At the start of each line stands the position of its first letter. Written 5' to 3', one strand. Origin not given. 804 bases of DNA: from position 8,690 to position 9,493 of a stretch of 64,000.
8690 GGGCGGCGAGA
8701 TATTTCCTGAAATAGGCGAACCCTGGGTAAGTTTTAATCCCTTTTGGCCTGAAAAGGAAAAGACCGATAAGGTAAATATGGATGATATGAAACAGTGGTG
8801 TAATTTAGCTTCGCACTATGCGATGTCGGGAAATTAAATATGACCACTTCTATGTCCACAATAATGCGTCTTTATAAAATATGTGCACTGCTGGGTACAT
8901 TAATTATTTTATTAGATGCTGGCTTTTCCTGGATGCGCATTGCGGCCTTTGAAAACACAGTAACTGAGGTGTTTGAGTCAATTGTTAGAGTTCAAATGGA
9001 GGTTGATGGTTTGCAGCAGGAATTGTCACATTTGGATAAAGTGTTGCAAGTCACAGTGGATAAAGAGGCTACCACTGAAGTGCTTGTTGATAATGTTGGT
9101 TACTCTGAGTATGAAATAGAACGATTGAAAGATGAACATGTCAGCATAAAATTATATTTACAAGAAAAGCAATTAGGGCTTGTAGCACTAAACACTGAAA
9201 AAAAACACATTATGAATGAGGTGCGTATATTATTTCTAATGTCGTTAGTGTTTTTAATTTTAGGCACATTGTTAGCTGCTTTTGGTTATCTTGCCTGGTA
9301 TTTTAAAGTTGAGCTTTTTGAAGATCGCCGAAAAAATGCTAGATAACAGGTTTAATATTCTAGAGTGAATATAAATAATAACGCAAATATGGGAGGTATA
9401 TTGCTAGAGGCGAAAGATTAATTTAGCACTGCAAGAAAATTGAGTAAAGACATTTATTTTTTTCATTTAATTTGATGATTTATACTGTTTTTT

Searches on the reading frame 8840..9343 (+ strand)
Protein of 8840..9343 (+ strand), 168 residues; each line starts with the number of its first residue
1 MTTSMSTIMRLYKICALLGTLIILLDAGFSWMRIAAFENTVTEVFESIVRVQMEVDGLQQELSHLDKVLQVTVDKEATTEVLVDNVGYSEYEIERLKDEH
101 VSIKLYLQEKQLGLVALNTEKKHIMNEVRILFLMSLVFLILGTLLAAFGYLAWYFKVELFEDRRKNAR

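Call 36: find_encoding_contigs(protein=window:8840-9343:+, flank=10000, max_places=5)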
Protein window:8840-9343:+ (168 aa): 1 contig read that carries it; 1 place shown.
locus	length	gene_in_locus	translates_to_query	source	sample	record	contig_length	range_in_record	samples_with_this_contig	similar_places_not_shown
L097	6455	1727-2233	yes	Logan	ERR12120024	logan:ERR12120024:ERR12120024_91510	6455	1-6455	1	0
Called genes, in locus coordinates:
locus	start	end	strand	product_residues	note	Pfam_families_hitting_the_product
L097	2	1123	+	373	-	?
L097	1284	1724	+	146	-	-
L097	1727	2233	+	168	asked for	-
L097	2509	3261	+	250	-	PF02562:PhoH, PF13245:AAA_19 (faint), PF13604:AAA_30 (faint)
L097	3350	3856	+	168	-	PF03449:GreA_GreB_N, PF01272:GreA_GreB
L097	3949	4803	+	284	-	PF18393:MotY_N, PF00691:OmpA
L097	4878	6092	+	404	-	PF00764:Arginosuc_synth, PF20979:Arginosuc_syn_C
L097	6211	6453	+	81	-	?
